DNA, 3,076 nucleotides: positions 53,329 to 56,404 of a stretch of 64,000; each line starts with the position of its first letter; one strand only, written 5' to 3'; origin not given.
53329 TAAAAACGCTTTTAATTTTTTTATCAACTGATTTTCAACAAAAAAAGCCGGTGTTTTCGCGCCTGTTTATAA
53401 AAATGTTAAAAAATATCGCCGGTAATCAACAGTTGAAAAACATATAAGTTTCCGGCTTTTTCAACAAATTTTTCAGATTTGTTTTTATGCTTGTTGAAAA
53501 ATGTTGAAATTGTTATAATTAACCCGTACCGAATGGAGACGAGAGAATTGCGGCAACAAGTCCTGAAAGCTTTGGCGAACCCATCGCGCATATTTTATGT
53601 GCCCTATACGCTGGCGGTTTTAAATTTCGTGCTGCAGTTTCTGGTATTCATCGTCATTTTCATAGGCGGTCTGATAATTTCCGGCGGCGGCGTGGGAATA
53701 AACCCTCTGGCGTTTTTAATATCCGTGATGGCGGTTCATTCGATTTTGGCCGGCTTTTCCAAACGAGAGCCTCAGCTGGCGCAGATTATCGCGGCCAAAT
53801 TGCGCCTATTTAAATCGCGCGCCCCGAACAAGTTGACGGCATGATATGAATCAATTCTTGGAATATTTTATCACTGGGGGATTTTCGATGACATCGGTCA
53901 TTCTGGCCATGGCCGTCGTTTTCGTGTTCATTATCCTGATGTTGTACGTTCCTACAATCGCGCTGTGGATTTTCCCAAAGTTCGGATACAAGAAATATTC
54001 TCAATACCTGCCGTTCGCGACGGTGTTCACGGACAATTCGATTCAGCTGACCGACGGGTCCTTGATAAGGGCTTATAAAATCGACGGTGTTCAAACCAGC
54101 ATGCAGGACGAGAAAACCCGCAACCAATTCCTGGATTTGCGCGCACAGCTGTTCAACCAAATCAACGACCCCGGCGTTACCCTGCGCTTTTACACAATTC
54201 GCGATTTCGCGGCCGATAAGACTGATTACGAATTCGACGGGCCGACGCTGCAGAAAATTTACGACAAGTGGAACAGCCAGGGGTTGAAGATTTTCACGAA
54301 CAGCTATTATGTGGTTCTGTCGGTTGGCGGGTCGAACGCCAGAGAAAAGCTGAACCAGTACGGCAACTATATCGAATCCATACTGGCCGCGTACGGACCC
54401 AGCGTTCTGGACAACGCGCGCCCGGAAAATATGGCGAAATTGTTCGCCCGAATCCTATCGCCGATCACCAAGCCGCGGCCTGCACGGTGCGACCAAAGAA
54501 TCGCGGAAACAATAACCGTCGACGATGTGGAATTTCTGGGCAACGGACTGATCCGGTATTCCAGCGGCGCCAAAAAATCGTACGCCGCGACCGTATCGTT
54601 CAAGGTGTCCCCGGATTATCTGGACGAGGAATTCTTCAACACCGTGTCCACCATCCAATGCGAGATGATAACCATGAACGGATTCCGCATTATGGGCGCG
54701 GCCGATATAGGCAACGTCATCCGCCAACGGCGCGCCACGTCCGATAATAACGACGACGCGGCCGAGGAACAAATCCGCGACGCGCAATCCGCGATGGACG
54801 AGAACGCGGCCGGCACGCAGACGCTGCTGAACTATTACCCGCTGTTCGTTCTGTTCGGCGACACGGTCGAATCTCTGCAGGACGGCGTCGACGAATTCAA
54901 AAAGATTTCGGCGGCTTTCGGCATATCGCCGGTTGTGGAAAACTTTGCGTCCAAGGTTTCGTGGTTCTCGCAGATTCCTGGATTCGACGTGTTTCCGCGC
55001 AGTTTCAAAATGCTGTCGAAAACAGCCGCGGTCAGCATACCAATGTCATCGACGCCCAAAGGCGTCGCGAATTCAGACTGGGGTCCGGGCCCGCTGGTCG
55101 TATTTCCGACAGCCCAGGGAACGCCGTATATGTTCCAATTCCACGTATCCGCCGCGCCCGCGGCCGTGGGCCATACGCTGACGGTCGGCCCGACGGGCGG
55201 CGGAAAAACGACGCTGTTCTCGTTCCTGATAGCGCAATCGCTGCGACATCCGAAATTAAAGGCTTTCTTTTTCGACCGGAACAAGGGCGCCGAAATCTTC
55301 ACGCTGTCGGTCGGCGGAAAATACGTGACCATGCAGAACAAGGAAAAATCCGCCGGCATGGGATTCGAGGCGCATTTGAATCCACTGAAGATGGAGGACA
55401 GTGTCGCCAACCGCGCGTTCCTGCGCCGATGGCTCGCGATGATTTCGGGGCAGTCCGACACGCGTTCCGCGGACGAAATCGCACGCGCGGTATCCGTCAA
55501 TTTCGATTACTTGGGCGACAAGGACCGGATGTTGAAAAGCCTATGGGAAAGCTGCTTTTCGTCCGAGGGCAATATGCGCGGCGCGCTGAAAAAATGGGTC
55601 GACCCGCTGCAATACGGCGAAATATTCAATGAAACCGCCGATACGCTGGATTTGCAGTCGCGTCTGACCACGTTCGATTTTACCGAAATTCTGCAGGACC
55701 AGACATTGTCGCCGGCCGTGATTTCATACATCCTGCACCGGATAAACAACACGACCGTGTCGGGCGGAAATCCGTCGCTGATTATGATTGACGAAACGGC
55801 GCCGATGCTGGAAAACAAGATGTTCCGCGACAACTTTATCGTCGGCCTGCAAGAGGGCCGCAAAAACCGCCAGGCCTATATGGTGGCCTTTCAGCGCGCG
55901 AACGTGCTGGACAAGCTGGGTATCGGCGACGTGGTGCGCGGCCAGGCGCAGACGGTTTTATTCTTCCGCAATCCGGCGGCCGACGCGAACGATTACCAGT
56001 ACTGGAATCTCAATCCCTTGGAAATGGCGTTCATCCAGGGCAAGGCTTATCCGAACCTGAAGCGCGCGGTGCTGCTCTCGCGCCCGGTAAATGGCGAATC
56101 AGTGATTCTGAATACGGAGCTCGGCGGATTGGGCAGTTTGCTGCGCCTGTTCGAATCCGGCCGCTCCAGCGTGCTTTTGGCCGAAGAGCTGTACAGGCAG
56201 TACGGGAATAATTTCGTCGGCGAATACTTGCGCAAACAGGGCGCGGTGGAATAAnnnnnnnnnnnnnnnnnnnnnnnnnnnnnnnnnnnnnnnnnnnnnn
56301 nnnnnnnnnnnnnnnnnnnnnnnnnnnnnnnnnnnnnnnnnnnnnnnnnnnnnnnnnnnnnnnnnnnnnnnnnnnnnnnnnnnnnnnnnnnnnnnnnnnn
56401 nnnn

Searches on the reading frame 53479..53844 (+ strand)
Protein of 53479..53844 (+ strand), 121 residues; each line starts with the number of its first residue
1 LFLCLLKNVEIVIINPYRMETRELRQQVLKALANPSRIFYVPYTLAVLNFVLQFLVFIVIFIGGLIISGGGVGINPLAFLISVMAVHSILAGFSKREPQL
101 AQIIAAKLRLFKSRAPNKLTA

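Call 10: search_protein_families(library=pfam, proteins=[window:53479-53844:+], max_evalue=0.01)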
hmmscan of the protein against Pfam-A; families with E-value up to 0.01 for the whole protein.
window:53479-53844:+ (121 aa): 2 families
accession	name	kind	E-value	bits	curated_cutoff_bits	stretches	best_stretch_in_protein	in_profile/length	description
PF05101.18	VirB3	-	1.5e-05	25.6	23.9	1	26-111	3-74/84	Type IV secretory pathway, VirB3-like protein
PF11501.13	bCoV_NSP1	-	0.0052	17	25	1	11-85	20-86/138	Betacoronavirus replicase NSP1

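Call 68: search_protein_families(library=ncbifam, proteins=[window:53479-53844:+], max_evalue=0.001)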
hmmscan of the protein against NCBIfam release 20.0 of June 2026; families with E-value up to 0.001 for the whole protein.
window:53479-53844:+ (121 aa): 1 family
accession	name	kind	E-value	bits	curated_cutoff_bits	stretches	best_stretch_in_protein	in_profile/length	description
NF010474.0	PRK13899.1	equivalog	0.00016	22.1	74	0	26-82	8-63/97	type IV secretion system protein VirB3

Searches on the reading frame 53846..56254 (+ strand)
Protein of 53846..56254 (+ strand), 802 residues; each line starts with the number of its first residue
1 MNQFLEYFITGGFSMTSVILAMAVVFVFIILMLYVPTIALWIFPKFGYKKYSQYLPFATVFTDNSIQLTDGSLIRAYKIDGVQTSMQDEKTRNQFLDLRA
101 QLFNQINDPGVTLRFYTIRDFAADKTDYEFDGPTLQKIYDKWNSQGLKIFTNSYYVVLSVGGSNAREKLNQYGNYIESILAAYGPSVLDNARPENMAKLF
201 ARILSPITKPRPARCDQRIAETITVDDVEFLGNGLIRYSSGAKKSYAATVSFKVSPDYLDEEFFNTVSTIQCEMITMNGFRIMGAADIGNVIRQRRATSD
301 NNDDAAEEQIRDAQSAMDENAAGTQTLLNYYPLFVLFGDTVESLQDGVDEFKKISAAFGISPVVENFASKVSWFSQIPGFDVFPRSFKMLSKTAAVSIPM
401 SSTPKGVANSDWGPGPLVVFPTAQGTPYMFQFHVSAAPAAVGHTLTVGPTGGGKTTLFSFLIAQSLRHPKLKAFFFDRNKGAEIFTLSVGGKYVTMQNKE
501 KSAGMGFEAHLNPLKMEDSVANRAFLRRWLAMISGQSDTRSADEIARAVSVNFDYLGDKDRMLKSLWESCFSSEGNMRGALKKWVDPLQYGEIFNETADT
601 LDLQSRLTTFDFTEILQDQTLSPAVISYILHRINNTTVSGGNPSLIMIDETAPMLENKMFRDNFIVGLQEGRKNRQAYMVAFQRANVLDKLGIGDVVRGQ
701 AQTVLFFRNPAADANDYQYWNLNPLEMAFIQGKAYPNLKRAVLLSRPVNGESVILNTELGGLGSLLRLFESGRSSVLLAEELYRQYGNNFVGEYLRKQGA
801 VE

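Call 10: search_protein_families(library=pfam, proteins=[window:53846-56254:+], max_evalue=0.01)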
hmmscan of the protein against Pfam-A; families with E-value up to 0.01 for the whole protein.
window:53846-56254:+ (802 aa): 2 families
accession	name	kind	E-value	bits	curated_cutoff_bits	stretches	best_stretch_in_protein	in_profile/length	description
PF03135.19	CagE_TrbE_VirB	-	4.9e-14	53.2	21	1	211-380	32-198/204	CagE, TrbE, VirB family, component of type IV transporter system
PF01580.24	FtsK_SpoIIIE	-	0.0027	17.6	24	1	409-463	12-61/221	FtsK/SpoIIIE family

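Call 68: search_protein_families(library=ncbifam, proteins=[window:53846-56254:+], max_evalue=0.001)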
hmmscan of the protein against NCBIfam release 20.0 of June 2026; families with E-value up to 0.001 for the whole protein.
window:53846-56254:+ (802 aa): 8 families
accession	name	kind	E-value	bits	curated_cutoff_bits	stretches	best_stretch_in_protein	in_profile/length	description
TIGR00929.1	VirB4_CagE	subfamily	2.5e-112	376.6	643.1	2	171-796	161-786/792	VirB4 family type IV secretion/conjugal transfer ATPase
NF010473.0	PRK13898.1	equivalog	2e-63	214.6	1050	1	230-789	239-786/801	type IV secretion system ATPase VirB4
NF010427.0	PRK13853.1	equivalog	5.6e-48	163.4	957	2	243-789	232-772/789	type IV secretion system protein VirB4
NF010447.0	PRK13873.1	equivalog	3.7e-36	124.4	1020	1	300-715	302-710/815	conjugal transfer protein TrbE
NF010404.0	PRK13830.1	subfamily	5.7e-33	113.7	810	1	301-714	315-724/818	conjugal transfer protein TrbE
NF010466.0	PRK13891.1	subfamily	3.2e-26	91.5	1322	1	301-799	346-842/852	conjugal transfer protein TrbE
TIGR02746.1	TraC-F-type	equivalog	1.6e-09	36.2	567.05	1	307-718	296-718/800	type IV secretion system protein TraC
NF045975.1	VirB4_plasma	equivalog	1.1e-08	33.3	590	1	32-520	65-586/894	Mbov_0397 family ICE element conjugal transfer ATPase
